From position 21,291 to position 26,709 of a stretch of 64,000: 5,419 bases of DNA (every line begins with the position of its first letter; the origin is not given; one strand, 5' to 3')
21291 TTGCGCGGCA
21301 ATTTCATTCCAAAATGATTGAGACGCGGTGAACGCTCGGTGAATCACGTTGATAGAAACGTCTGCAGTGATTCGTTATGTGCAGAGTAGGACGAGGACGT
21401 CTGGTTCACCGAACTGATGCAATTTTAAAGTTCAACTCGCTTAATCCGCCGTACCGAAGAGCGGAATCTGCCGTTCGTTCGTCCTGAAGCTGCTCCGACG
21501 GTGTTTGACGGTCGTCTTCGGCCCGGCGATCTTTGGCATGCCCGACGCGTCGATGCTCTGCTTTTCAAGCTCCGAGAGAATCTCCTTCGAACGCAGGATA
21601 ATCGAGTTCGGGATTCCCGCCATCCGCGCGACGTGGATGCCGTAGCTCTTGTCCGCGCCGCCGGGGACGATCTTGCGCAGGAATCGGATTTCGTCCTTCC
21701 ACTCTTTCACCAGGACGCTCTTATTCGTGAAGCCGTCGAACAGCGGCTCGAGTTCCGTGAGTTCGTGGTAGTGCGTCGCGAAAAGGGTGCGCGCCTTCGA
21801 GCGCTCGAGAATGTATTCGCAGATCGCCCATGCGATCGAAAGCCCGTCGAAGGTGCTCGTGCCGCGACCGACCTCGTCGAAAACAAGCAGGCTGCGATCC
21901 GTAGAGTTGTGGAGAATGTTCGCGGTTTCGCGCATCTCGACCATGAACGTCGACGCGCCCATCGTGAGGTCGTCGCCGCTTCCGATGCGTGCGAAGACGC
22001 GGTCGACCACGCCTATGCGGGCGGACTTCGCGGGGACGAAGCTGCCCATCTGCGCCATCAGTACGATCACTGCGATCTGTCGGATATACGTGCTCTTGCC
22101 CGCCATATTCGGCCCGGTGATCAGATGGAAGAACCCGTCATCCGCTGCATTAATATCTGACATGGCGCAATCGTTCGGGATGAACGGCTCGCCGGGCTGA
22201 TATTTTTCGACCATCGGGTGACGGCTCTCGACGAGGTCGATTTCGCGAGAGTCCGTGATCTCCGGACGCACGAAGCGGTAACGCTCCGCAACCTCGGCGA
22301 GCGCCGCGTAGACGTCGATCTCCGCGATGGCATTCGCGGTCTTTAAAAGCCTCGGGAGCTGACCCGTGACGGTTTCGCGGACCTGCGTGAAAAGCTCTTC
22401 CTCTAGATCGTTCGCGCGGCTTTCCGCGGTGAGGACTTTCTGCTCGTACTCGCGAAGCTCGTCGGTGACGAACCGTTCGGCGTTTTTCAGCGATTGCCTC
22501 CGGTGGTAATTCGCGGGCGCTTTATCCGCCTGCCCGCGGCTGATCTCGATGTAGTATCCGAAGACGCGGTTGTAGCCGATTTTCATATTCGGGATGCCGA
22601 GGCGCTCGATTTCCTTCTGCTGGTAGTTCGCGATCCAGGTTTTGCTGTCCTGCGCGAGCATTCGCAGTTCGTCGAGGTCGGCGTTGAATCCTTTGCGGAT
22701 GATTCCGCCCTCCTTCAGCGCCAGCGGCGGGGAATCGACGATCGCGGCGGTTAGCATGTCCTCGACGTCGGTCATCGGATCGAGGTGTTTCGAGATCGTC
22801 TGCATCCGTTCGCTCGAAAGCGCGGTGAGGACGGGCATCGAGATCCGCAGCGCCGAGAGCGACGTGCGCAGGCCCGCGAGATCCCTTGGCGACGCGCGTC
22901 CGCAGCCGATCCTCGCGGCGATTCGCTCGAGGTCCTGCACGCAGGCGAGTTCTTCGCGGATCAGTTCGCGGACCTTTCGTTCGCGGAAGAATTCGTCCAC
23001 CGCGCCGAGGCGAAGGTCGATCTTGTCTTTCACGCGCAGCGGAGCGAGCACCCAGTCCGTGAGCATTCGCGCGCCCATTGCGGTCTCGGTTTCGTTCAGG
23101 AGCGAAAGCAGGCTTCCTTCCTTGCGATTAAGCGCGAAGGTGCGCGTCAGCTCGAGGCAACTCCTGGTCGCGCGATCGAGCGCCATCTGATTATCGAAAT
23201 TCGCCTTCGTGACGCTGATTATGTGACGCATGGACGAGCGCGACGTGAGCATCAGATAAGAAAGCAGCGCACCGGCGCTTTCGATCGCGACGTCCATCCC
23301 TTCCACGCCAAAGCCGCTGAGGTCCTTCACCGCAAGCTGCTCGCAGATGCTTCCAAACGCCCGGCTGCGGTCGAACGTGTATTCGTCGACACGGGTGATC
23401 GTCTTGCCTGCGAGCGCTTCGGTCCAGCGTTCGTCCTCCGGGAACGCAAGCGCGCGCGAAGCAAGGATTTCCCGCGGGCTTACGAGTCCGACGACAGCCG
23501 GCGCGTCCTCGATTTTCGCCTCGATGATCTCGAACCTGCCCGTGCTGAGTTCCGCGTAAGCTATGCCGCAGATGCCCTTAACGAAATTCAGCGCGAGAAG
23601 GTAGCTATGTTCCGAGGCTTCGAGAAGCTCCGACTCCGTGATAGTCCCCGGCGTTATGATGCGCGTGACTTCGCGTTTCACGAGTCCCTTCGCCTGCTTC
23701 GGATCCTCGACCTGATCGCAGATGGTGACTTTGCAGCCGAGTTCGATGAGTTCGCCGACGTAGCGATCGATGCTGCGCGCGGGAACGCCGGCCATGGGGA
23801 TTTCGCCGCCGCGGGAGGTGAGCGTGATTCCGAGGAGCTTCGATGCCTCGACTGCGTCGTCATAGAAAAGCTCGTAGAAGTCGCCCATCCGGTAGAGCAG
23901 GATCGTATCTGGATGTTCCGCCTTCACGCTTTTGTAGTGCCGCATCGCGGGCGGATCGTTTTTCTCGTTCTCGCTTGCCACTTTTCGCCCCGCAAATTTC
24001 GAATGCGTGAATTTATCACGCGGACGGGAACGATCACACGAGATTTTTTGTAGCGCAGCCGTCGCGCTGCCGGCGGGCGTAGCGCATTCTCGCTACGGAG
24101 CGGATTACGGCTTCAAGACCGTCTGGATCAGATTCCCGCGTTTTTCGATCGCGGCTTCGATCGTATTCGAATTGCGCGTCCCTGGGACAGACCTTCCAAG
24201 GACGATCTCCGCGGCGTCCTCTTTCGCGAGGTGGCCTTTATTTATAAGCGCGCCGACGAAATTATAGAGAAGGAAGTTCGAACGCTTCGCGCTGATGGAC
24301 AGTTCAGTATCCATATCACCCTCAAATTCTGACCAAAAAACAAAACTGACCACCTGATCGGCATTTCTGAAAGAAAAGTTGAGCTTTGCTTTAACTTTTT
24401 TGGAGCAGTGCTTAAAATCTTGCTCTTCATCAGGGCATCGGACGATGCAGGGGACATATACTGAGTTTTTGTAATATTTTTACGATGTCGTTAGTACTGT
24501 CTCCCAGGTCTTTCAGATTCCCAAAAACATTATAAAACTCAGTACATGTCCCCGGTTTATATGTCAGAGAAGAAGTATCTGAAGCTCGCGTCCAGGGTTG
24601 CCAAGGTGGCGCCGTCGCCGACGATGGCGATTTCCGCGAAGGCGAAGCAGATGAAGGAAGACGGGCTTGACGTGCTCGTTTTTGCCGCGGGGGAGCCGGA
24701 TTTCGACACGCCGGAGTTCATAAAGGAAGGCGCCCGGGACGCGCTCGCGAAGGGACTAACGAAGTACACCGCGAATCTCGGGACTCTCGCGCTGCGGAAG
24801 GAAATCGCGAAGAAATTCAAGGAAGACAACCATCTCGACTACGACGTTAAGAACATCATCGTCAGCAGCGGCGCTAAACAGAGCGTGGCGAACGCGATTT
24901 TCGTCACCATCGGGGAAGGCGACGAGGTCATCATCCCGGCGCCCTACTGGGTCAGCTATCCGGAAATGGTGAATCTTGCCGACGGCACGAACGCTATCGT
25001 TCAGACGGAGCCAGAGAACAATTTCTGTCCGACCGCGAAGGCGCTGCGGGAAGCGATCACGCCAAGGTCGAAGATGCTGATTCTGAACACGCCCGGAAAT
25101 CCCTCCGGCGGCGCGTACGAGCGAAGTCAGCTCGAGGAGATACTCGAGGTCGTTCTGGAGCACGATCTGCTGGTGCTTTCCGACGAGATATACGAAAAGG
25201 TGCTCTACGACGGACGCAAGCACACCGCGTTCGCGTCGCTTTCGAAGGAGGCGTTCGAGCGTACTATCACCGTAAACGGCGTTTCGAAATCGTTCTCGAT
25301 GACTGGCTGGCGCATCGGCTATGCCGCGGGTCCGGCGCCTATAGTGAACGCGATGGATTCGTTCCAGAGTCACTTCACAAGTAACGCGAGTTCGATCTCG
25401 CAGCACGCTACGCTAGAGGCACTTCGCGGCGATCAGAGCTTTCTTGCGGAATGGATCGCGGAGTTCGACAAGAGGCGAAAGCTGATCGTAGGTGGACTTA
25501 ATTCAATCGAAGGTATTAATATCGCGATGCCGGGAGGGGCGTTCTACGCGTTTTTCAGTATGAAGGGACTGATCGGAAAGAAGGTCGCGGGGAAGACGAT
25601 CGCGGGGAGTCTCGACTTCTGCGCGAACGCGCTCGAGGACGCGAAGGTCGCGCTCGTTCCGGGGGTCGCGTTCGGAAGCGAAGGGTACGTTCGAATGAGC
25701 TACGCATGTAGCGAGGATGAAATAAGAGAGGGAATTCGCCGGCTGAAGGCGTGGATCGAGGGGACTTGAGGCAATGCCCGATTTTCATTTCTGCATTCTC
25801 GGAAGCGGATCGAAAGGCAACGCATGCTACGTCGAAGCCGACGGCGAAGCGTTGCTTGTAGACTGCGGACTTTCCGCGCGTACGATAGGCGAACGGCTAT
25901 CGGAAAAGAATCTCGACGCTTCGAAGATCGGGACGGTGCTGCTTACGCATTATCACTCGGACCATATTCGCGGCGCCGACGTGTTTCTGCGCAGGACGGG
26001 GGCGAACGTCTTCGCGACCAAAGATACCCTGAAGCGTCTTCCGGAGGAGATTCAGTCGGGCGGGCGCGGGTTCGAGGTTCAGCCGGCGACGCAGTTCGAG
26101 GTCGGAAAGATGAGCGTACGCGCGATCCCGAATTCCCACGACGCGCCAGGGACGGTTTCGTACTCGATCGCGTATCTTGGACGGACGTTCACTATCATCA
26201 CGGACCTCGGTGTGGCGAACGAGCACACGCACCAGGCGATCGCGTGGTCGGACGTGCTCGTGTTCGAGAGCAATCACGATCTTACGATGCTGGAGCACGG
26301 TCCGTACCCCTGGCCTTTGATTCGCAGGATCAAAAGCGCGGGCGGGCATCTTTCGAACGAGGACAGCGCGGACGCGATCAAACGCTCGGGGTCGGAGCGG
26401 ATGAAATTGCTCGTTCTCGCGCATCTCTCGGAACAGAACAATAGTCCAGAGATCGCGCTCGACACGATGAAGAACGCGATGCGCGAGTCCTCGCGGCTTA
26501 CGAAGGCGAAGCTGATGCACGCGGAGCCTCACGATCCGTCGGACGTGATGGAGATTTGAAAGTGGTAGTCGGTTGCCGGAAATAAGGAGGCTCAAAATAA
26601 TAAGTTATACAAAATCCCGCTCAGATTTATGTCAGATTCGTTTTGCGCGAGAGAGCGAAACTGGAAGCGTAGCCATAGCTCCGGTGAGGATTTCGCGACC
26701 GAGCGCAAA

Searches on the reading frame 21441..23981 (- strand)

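Call 12: search_protein_families(library=pfam, proteins=[window:21441-23981:-], max_evalue=0.001)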
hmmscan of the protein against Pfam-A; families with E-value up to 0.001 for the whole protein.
window:21441-23981:- (846 aa): 5 families
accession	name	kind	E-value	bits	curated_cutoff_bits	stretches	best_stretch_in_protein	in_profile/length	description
PF00488.27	MutS_V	-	1.9e-83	279.5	30.2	1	620-806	2-188/188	MutS domain V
PF05192.23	MutS_III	-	1.4e-46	159.7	34.1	1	271-562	1-194/194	MutS domain III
PF01624.25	MutS_I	-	2.1e-40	137.9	20.6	1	11-118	2-113/113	MutS domain I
PF05190.23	MutS_IV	-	4.9e-30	104.1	22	1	431-521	1-91/92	MutS family domain IV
PF05188.22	MutS_II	-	3.1e-15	57.2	25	1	127-254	2-132/133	MutS domain II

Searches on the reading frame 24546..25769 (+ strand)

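Call 12: search_protein_families(library=pfam, proteins=[window:24546-25769:+], max_evalue=0.001)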
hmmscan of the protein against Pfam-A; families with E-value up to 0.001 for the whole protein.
window:24546-25769:+ (407 aa): 2 families
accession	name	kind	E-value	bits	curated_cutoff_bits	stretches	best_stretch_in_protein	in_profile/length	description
PF00155.27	Aminotran_1_2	-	2.1e-71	241.4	19.7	1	42-400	2-361/361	Aminotransferase class I and II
PF01041.23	DegT_DnrJ_EryC1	-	4.1e-06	26.7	19.8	1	105-213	44-145/360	DegT/DnrJ/EryC1/StrS aminotransferase family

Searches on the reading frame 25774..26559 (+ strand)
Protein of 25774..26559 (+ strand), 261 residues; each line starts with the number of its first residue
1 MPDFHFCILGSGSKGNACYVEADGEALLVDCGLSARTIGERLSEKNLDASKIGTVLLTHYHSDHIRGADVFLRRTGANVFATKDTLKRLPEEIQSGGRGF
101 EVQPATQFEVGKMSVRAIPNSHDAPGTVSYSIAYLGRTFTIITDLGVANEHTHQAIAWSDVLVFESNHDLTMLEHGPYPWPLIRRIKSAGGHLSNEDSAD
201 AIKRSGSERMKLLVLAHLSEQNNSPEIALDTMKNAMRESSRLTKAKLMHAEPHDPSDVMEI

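Call 12: search_protein_families(library=pfam, proteins=[window:25774-26559:+], max_evalue=0.001)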
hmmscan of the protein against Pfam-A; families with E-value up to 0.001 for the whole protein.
window:25774-26559:+ (261 aa): 3 families
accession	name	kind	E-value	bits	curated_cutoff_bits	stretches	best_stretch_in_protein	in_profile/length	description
PF12706.13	Lactamase_B_2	-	1.9e-20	73.7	27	1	27-210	3-195/200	Beta-lactamase superfamily domain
PF00753.33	Lactamase_B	-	9.5e-18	65.3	22.7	1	14-153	5-158/196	Metallo-beta-lactamase superfamily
PF23023.1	Anti-Pycsar_Apyc1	-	0.00011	22.3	50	1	16-74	21-76/250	Anti-Pycsar protein Apyc1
